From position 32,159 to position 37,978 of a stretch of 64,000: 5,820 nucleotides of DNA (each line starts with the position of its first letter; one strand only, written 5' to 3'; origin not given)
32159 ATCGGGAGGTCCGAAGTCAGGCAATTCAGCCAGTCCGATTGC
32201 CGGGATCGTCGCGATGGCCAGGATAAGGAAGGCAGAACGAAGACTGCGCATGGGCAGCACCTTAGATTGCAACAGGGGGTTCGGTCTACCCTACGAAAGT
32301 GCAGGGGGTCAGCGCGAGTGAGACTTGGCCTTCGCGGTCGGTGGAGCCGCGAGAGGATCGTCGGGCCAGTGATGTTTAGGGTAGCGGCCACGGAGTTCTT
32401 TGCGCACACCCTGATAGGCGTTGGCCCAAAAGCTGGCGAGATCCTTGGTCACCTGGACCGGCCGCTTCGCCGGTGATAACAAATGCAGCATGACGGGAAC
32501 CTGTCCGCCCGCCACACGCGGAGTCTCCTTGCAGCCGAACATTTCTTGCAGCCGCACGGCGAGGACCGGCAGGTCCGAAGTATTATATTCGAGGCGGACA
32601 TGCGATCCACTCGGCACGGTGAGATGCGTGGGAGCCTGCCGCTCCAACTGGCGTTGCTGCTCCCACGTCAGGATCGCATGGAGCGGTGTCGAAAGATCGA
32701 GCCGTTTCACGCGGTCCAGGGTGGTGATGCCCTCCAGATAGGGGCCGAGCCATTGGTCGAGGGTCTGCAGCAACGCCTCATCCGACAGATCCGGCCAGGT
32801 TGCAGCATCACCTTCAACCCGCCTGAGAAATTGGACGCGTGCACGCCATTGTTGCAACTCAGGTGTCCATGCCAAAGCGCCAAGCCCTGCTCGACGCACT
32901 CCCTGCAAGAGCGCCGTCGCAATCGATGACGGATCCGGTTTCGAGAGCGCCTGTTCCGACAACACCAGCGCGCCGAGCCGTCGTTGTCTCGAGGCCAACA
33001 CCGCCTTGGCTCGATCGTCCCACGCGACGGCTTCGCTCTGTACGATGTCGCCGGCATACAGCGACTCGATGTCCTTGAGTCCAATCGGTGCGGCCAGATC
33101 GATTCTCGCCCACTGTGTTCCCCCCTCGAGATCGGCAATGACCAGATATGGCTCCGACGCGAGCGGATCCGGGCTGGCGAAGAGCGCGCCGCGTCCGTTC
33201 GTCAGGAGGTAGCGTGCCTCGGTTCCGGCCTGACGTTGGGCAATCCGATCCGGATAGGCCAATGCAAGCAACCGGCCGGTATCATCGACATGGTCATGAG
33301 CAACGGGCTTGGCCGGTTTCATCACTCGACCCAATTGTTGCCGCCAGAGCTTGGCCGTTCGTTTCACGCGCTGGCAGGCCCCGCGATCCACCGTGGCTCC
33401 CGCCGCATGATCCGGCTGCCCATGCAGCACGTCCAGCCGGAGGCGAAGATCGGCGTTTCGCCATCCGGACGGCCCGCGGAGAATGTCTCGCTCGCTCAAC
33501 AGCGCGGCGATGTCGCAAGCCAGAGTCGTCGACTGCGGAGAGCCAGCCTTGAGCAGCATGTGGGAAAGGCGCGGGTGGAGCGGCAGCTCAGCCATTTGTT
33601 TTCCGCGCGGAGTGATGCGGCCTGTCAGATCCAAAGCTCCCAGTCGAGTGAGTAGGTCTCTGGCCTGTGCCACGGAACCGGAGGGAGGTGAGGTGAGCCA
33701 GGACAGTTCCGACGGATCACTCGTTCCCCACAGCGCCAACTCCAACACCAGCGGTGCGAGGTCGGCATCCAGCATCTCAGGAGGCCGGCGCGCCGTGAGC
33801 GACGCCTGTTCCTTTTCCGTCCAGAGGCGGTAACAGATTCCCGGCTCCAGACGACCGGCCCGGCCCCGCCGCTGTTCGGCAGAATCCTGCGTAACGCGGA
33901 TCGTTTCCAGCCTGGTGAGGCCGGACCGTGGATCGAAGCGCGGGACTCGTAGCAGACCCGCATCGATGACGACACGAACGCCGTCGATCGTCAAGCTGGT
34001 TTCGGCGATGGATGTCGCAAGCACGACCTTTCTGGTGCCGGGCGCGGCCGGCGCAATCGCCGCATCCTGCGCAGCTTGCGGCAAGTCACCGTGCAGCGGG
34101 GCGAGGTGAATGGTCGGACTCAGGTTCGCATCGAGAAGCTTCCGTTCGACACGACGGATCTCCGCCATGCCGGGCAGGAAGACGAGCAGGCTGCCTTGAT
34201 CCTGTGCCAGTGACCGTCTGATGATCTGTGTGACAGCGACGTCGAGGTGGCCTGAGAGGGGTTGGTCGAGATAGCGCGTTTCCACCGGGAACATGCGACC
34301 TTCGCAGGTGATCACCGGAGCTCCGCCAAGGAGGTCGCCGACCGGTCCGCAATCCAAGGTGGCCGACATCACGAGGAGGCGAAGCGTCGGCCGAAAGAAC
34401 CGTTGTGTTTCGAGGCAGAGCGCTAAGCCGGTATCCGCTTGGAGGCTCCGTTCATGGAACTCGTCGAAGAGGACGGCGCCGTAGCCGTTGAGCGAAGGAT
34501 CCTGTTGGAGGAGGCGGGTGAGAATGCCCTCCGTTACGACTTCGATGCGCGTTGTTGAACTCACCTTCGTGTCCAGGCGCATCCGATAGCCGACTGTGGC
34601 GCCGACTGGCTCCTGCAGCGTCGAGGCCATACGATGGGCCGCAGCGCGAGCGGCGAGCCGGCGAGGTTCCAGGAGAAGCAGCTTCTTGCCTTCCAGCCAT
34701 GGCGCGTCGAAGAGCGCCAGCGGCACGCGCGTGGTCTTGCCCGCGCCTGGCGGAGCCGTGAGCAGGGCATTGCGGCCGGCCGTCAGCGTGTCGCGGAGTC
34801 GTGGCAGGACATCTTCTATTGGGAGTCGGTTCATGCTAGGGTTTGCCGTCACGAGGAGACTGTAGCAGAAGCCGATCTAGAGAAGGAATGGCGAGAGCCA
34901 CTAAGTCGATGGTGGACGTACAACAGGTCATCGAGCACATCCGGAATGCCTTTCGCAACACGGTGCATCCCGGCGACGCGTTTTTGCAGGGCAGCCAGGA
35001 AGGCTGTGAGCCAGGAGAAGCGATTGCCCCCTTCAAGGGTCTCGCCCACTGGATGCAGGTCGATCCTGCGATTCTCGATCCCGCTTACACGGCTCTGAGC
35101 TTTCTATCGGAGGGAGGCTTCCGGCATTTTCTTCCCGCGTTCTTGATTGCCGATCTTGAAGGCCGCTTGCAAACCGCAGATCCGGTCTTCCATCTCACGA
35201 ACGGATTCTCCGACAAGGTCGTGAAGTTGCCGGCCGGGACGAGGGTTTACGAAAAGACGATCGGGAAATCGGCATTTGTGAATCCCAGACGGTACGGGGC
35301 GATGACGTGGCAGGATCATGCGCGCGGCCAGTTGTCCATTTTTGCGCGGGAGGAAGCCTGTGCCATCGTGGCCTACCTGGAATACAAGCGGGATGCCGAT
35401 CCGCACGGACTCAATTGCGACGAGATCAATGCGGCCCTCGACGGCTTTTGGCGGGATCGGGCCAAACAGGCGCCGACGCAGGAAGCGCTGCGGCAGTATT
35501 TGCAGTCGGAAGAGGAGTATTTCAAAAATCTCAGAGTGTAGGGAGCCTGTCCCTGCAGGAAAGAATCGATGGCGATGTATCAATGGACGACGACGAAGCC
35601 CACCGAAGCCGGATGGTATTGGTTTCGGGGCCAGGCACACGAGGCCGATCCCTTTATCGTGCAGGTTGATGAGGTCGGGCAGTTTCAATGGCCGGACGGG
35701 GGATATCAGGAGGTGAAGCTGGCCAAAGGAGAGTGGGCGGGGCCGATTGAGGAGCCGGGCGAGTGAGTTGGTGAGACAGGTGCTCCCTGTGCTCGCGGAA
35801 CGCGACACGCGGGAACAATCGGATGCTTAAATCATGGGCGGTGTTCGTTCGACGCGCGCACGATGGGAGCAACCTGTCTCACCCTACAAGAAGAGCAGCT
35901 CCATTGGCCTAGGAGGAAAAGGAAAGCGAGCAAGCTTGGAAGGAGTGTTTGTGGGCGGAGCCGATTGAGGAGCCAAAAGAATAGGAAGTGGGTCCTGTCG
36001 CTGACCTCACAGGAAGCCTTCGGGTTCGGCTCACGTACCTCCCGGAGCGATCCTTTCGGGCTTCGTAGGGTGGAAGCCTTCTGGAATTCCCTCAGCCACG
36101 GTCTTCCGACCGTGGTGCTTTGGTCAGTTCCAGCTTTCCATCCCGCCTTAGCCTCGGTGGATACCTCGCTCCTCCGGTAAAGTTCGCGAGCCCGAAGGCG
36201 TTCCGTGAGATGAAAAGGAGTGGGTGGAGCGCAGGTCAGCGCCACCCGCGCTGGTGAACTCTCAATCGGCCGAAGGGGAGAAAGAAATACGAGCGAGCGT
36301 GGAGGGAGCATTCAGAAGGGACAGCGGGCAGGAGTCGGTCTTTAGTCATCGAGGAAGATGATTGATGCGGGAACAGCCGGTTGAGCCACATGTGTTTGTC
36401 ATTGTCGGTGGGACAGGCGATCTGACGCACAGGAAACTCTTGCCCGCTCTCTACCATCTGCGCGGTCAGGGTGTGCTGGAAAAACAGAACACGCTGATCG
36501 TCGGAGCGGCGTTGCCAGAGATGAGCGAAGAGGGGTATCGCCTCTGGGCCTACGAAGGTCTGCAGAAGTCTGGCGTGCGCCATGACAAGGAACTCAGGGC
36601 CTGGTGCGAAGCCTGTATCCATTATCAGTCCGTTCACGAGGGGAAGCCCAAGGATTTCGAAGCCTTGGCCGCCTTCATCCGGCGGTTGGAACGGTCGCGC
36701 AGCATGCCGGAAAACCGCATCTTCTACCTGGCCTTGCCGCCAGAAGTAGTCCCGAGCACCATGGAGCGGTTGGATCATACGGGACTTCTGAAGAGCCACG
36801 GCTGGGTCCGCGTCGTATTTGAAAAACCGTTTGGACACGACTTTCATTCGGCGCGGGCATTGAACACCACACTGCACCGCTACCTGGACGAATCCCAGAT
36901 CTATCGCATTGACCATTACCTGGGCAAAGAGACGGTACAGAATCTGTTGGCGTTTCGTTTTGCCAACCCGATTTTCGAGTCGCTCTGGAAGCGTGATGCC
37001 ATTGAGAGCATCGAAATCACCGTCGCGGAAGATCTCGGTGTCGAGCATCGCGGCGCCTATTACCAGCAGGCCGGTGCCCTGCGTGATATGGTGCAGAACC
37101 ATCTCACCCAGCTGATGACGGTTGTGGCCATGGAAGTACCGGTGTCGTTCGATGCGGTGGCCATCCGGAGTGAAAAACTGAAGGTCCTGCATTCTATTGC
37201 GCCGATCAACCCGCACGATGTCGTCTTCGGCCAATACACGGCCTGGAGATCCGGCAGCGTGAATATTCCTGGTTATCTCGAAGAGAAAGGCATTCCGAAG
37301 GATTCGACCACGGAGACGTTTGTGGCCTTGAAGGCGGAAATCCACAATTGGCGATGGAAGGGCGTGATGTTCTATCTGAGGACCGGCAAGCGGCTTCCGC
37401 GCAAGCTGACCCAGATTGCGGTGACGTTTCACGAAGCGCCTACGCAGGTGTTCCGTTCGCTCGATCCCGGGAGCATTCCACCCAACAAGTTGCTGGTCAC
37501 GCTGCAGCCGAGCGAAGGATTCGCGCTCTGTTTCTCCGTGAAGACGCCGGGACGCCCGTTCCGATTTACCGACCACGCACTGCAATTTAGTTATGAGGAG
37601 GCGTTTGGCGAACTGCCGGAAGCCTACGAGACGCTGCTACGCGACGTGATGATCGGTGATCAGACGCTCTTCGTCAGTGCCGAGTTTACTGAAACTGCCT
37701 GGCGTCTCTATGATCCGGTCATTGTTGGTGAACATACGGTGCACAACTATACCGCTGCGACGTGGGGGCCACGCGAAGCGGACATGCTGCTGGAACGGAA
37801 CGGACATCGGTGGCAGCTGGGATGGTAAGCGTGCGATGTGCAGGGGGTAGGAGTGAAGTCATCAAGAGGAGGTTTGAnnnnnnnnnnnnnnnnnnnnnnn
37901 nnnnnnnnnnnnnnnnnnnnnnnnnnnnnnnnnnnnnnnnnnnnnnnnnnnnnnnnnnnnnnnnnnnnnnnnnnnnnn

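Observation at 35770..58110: Family of non-coding elements: unrelated structured modules sharing one 23-nt 3' tail (candidate SINE-like or rolling-circle non-autonomous elements)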

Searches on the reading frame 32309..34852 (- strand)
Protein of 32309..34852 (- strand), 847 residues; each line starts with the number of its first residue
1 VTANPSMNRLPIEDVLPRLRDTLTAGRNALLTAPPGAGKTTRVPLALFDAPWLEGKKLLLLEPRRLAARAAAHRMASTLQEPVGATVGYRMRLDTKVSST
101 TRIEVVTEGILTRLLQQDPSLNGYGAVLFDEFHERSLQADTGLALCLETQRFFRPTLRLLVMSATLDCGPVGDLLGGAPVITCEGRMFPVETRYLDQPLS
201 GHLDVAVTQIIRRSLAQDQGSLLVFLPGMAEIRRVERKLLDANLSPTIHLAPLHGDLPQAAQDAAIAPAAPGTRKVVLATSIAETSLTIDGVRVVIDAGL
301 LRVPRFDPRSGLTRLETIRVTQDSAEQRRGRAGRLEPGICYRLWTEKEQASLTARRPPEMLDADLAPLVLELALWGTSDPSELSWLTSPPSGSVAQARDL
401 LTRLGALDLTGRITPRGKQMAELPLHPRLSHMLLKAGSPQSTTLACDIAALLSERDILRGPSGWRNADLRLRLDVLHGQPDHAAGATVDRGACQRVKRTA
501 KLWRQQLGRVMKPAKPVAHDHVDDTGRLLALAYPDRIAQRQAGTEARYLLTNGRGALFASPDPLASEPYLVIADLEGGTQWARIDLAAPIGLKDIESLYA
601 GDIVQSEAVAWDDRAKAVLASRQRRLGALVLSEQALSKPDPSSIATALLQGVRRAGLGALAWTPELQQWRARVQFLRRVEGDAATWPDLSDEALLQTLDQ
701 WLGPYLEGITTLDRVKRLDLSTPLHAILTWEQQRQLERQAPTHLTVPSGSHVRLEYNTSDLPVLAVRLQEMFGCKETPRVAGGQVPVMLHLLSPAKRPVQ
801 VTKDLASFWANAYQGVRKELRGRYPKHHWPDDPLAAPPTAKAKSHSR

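Call 9: search_protein_families(library=pfam, proteins=[window:32309-34852:-])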
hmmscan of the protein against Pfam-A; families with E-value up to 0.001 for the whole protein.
window:32309-34852:- (847 aa): 6 families
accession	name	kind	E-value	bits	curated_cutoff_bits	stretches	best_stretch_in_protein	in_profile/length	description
PF08482.15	HrpB_C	-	1.8e-56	190.6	25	1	701-833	1-133/133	ATP-dependent helicase C-terminal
PF00271.37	Helicase_C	-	1.1e-13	51.8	23.5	1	215-335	11-109/110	Helicase conserved C-terminal domain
PF24473.1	CON_HrpB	-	3.7e-12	46.3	27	1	603-636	2-35/35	ATP-dependent RNA helicase HrpB, connector region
PF00270.35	DEAD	-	2.3e-10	40.9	26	1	22-167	10-161/167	DEAD/DEAH box helicase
PF04408.29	HA2_N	-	1.2e-08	35.2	21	1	399-425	3-29/29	Helicase associated domain (HA2), winged-helix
PF04851.21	ResIII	-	0.0009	19.6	22.5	0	25-138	22-140/164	Type III restriction enzyme, res subunit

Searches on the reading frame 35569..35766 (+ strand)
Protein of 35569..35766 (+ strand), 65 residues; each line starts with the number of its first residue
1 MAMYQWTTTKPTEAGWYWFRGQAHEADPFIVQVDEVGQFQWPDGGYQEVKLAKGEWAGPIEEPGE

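Call 9: search_protein_families(library=pfam, proteins=[window:35569-35766:+])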
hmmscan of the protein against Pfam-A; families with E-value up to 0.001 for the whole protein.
window:35569-35766:+ (65 aa): 0 families

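Call 36: find_homologous_proteins(query=window:35569-35766:+, max_evalue=0.001)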
Query window:35569-35766:+ (65 aa): 177 proteins with E <= 0.001 among 178 candidates; the best 120 are listed.
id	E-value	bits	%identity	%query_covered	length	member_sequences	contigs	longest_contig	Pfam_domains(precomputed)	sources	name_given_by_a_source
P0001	4.2e-34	134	89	100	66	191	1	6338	-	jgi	jgi:hypothetical protein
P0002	6.7e-34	133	90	97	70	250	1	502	-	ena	-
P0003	2.3e-32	128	84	98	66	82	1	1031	-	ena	-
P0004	2.6e-32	128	85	100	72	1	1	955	-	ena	-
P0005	2.8e-32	128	88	100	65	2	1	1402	-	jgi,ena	-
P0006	3.4e-32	128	88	100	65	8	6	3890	-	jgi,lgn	jgi:hypothetical protein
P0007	4.1e-32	127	86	100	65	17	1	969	-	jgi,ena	-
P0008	4.9e-32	127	86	100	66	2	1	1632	-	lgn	-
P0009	5.0e-32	127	86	100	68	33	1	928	-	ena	-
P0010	6.4e-32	127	86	100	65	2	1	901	-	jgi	jgi:hypothetical protein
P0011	1.7e-31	125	85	100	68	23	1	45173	-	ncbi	-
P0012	2.1e-31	125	83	100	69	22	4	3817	-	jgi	jgi:hypothetical protein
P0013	3.0e-31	125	85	100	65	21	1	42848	-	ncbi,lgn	-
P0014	3.5e-31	124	80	100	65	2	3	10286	-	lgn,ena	-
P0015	4.1e-31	124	83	100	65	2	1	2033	-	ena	-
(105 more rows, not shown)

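Call 38: find_encoding_contigs(protein=P0001, flank=3000, max_places=3)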
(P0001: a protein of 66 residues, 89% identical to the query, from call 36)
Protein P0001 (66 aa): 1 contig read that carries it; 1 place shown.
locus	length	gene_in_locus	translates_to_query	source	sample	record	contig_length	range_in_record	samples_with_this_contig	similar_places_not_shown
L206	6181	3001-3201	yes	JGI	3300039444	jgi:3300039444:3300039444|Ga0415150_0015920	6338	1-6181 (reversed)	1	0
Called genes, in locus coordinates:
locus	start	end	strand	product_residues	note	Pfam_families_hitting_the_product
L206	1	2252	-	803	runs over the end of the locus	?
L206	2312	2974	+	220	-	PF20461:DUF6714 (weak)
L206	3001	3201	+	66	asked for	-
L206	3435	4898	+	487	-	PF00479:G6PD_N, PF02781:G6PD_C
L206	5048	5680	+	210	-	-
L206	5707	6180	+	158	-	?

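Call 39: find_encoding_contigs(protein=P0012, flank=3000, max_places=4)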
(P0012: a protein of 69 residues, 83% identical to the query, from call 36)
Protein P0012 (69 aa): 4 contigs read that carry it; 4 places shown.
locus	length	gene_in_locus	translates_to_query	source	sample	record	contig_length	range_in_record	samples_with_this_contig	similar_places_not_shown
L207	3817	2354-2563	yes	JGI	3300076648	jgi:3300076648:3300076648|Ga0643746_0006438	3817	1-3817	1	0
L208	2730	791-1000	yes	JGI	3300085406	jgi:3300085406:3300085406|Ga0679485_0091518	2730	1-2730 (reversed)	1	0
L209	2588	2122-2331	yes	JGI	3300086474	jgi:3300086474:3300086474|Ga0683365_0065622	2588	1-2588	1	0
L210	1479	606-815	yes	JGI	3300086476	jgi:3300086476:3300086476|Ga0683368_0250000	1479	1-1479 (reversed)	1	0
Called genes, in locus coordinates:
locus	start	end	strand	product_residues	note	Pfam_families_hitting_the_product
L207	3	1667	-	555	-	?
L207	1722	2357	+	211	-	PF20461:DUF6714 (faint)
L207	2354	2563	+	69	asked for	-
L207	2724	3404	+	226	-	PF00719:Pyrophosphatase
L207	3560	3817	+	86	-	?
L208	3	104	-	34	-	?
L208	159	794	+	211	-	PF20461:DUF6714 (faint)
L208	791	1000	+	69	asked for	-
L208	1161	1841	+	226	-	PF00719:Pyrophosphatase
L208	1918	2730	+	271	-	?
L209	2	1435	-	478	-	?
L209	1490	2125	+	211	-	PF20461:DUF6714 (faint)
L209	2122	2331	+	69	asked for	-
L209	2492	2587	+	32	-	?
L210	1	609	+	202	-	?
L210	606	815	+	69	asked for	-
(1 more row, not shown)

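Call 40: find_encoding_contigs(protein=P0006, flank=3000, max_places=4)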
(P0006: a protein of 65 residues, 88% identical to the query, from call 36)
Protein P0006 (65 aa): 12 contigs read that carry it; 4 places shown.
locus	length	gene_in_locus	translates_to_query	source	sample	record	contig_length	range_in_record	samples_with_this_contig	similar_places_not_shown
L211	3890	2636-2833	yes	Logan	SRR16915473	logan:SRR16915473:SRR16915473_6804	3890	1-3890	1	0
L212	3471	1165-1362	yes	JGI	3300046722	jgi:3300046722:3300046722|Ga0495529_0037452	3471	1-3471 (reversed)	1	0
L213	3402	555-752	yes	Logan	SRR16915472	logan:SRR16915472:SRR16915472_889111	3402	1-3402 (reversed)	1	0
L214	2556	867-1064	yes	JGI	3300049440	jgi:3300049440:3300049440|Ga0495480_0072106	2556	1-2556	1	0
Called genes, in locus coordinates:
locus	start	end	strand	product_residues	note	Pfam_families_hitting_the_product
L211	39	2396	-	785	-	PF00271:Helicase_C, PF24473:CON_HrpB, PF08482:HrpB_C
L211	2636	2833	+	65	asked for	-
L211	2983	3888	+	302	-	?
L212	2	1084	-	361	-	?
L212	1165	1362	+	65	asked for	-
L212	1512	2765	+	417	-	PF07690:MFS_1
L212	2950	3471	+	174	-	?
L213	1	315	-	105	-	?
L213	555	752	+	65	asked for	-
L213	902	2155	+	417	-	PF07690:MFS_1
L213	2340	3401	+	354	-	?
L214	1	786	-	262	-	?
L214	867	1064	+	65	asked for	-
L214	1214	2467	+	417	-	PF07690:MFS_1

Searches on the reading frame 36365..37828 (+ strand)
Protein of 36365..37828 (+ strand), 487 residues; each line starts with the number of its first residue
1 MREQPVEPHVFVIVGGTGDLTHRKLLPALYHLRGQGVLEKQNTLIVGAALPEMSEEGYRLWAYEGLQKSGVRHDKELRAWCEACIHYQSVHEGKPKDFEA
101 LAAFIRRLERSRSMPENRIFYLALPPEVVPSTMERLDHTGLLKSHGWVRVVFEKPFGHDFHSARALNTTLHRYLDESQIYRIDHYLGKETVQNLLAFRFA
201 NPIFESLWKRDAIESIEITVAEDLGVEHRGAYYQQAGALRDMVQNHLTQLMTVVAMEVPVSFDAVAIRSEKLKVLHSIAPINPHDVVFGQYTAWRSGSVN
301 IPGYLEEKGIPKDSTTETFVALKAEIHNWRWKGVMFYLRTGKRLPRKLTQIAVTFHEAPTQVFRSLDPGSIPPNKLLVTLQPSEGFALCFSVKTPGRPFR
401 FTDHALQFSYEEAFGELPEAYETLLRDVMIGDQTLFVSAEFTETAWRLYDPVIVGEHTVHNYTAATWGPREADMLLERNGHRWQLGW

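Call 9: search_protein_families(library=pfam, proteins=[window:36365-37828:+])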
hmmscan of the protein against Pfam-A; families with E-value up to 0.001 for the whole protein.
window:36365-37828:+ (487 aa): 2 families
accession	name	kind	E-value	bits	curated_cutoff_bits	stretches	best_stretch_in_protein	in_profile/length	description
PF02781.21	G6PD_C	-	9.1e-107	356.9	27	1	195-484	1-296/296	Glucose-6-phosphate dehydrogenase, C-terminal domain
PF00479.28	G6PD_N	-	7.3e-54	183.6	22.1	1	12-193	1-183/183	Glucose-6-phosphate dehydrogenase, NAD binding domain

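Call 10: find_encoding_contigs(protein=window:36365-37828:+, flank=10000, max_places=6)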
Protein window:36365-37828:+ (487 aa): 5 contigs read that carry it; 5 places shown.
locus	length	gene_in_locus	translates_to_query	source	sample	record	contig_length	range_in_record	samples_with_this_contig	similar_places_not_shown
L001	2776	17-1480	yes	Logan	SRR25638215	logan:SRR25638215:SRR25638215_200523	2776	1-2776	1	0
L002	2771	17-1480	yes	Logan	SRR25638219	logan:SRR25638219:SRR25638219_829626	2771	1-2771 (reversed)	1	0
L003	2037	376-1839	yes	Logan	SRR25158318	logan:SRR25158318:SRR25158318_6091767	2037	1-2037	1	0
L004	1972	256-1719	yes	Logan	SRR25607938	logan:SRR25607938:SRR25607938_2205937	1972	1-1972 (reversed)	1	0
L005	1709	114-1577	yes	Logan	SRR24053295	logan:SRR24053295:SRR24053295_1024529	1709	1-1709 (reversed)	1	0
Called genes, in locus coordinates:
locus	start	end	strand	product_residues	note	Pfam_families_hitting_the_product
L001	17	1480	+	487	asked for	PF00479:G6PD_N, PF02781:G6PD_C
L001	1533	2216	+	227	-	PF00719:Pyrophosphatase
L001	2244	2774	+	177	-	?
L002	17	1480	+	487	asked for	PF00479:G6PD_N, PF02781:G6PD_C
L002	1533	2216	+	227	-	PF00719:Pyrophosphatase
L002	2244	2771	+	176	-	?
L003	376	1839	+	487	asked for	PF00479:G6PD_N, PF02781:G6PD_C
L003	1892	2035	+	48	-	?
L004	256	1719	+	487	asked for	PF00479:G6PD_N, PF02781:G6PD_C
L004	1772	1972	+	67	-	?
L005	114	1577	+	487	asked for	PF00479:G6PD_N, PF02781:G6PD_C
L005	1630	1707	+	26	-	?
